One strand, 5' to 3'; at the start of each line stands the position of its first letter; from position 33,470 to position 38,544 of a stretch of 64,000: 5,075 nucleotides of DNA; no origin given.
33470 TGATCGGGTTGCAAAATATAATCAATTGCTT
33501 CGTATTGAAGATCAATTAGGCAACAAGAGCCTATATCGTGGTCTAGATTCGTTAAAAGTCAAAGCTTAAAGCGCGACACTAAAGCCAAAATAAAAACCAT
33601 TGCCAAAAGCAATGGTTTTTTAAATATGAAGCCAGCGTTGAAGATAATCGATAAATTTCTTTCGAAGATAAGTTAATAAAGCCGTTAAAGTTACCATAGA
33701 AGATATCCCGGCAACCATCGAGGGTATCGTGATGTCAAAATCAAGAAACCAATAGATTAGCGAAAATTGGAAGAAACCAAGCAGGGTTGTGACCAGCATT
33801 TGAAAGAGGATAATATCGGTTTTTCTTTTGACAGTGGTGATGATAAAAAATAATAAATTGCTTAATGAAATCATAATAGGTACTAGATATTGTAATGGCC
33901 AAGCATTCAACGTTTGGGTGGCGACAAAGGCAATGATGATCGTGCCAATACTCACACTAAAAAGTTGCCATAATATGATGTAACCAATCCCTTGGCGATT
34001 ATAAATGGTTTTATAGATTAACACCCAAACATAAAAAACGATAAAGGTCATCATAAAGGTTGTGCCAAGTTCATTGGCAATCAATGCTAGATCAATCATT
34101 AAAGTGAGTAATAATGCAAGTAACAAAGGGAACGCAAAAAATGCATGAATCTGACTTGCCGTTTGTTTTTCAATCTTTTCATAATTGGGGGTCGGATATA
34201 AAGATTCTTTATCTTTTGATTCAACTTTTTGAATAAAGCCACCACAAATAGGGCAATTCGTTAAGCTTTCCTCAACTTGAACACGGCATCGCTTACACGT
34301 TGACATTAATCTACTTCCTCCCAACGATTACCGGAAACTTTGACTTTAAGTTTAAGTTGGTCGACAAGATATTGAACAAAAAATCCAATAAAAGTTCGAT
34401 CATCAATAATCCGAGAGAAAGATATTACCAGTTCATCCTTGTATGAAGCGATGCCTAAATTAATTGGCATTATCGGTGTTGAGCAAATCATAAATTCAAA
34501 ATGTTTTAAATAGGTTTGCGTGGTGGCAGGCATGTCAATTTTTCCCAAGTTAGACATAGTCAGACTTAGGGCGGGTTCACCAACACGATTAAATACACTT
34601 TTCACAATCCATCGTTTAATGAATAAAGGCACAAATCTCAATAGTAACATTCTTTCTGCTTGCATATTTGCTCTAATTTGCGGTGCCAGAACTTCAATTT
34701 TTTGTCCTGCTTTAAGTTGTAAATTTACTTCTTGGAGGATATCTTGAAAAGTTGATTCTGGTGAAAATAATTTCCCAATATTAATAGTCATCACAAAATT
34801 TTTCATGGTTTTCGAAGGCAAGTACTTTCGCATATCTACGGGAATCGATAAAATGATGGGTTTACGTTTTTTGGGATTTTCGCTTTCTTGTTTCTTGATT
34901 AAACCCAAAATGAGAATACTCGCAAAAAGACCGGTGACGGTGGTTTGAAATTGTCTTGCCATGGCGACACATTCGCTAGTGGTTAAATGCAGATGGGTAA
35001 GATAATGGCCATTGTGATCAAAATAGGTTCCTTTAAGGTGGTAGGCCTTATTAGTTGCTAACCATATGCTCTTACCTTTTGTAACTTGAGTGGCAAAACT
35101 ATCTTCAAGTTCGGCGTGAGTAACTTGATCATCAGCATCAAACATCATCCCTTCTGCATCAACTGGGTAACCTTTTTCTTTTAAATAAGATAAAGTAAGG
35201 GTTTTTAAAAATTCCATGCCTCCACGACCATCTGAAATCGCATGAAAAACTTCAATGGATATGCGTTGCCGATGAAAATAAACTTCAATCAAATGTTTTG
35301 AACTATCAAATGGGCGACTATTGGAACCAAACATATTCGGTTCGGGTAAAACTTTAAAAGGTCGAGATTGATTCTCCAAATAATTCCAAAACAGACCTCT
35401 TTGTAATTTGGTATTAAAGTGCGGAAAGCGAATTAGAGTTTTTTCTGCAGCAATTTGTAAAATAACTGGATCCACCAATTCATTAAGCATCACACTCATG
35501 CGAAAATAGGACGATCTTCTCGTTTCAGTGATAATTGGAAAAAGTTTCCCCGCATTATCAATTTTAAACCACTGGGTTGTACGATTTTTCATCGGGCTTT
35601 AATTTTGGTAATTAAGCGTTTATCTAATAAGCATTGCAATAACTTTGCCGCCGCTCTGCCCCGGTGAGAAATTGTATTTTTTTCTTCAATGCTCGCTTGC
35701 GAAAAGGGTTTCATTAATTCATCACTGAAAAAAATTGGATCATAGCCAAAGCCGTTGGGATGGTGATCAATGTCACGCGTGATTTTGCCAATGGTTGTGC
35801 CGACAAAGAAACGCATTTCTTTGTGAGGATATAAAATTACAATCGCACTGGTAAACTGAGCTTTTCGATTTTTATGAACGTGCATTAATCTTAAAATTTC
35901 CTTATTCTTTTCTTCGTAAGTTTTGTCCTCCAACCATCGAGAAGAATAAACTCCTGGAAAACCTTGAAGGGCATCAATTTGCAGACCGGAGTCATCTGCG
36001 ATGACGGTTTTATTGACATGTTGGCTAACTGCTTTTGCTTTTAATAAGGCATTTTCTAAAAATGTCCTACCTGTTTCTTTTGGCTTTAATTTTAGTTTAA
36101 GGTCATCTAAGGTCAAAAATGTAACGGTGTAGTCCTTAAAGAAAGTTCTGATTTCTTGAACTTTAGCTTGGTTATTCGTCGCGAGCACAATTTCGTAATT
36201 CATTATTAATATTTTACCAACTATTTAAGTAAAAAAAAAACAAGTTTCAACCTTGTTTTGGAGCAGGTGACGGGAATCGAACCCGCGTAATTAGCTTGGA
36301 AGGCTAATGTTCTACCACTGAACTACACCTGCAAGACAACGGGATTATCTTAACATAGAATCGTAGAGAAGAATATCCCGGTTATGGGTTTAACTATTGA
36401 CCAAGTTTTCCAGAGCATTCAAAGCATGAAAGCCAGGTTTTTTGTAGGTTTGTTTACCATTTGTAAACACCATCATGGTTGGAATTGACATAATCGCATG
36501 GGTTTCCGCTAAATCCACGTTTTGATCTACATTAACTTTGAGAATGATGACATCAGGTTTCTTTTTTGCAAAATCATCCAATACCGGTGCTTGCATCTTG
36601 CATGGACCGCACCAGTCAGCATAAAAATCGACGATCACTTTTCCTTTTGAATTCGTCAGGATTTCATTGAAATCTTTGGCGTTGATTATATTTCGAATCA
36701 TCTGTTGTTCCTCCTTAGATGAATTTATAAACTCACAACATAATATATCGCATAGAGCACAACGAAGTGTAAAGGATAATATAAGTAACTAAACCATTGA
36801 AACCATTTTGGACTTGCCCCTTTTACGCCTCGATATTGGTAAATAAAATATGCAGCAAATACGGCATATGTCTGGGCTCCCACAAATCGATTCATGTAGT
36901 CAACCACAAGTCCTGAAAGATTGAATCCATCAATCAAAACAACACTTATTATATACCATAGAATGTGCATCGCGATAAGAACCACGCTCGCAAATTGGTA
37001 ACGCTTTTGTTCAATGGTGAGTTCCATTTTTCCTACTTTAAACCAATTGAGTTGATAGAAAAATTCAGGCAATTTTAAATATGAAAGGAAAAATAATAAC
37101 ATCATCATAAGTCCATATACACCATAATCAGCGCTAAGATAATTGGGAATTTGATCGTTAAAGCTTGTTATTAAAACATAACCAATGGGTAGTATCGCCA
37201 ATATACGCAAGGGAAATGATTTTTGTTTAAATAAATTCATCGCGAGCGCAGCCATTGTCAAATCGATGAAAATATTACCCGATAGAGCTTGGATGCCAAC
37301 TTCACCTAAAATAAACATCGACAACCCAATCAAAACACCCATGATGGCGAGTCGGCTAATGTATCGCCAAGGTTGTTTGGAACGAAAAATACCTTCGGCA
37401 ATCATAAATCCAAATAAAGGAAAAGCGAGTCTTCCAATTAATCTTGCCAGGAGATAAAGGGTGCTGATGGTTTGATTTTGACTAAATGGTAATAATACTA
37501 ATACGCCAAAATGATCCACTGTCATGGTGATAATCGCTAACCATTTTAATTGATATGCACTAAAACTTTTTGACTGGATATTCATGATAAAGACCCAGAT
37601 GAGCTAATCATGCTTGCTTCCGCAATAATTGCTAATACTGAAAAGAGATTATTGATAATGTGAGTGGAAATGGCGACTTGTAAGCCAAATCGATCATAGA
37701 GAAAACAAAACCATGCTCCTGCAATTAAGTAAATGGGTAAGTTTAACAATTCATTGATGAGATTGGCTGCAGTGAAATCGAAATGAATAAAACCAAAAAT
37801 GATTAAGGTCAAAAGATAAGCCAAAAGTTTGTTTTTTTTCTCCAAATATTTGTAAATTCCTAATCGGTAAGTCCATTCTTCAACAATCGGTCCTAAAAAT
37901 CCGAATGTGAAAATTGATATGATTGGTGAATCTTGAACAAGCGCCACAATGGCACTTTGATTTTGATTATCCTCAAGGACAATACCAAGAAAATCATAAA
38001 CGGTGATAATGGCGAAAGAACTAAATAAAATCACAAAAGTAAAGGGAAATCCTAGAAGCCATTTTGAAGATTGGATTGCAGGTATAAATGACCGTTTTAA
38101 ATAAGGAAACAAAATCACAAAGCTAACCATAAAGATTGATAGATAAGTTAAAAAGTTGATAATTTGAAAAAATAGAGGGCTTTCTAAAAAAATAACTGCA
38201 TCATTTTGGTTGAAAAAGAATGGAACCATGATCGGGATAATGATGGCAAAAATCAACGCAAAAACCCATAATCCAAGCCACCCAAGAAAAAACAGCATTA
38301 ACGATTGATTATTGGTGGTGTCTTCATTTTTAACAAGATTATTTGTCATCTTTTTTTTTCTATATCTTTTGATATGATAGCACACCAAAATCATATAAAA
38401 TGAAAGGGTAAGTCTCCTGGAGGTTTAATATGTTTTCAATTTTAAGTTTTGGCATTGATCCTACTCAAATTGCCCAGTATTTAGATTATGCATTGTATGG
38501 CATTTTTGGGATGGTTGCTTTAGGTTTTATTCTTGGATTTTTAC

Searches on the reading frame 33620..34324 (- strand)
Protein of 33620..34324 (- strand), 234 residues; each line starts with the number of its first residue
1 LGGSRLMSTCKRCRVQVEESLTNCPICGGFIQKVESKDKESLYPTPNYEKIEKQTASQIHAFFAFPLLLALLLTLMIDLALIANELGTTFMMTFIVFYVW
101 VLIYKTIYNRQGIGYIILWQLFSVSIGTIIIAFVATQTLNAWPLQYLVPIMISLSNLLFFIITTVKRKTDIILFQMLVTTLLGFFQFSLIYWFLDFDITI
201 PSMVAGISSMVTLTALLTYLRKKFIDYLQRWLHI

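Call 13: search_protein_families(library=pfam, proteins=[window:33620-34324:-], max_evalue=10)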
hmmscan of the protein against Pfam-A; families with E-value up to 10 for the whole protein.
window:33620-34324:- (234 aa): 6 families
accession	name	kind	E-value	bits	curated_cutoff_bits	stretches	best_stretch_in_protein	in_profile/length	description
PF19845.4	DUF6320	-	4.7e-17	62.9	29.9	1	46-234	2-186/186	Family of unknown function (DUF6320)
PF17032.10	Zn_ribbon_15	-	0.017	16.3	28.9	1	7-28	52-73/73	zinc-ribbon family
PF13920.12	zf-C3HC4_3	-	0.017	15.4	27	1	7-34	23-49/49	Zinc finger, C3HC4 type (RING finger)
PF10571.15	UPF0547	-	0.023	15.3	29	1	9-28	2-21/26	Uncharacterised protein family UPF0547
PF12773.13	DZR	-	0.1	13.2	27.3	1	3-28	19-45/45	Double zinc ribbon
PF23455.1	DUF7129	-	0.2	11.9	30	1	10-32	14-38/45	Domain of unknown function (DUF7129)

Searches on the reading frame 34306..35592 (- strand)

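Call 13: search_protein_families(library=pfam, proteins=[window:34306-35592:-], max_evalue=10)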
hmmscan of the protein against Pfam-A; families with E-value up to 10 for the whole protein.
window:34306-35592:- (428 aa): 2 families
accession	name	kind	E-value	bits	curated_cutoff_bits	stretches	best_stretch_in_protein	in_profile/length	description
PF07247.17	AATase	-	0.00016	20.8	22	1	214-303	286-376/500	Alcohol acetyltransferase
PF16911.10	PapA_C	-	0.0073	16.2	30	1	204-258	16-68/203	Phthiocerol/phthiodiolone dimycocerosyl transferase C-terminus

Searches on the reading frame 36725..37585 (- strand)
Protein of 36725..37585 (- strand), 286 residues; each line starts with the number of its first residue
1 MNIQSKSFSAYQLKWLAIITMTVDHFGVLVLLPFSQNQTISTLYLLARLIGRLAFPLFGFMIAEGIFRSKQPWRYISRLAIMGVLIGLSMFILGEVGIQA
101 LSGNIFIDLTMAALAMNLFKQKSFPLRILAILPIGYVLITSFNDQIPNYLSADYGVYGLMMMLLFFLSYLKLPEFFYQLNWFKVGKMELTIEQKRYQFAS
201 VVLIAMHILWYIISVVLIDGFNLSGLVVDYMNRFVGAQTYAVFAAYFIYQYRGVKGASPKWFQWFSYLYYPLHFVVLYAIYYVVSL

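Call 13: search_protein_families(library=pfam, proteins=[window:36725-37585:-], max_evalue=10)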
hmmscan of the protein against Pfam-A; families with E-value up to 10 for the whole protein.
window:36725-37585:- (286 aa): 1 family
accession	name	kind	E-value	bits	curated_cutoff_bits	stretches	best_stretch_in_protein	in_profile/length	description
PF05857.17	TraX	-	2.9e-26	93.2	25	1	11-280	3-216/217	TraX protein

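Call 93: search_protein_families(library=padloc, proteins=[window:36725-37585:-], max_evalue=0.01)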
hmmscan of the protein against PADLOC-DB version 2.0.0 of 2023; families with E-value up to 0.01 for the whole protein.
window:36725-37585:- (286 aa): 0 families

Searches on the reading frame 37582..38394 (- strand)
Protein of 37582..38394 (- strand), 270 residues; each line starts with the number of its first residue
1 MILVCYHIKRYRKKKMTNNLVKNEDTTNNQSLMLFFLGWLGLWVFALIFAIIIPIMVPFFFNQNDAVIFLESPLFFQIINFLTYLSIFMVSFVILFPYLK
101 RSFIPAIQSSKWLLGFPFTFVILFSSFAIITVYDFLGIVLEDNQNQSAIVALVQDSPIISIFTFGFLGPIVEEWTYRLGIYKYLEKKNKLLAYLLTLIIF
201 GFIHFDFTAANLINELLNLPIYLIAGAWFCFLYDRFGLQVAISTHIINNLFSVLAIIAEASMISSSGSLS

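Call 13: search_protein_families(library=pfam, proteins=[window:37582-38394:-], max_evalue=10)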
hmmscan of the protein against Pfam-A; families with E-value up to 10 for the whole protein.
window:37582-38394:- (270 aa): 1 family
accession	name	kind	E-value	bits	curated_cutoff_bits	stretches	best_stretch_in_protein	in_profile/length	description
PF02517.21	Rce1-like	-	1.1e-14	54.9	22.4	1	156-251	3-93/93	Type II CAAX prenyl endopeptidase Rce1-like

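Call 93: search_protein_families(library=padloc, proteins=[window:37582-38394:-], max_evalue=0.01)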
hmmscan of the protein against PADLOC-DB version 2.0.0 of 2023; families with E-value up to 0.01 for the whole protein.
window:37582-38394:- (270 aa): 0 families
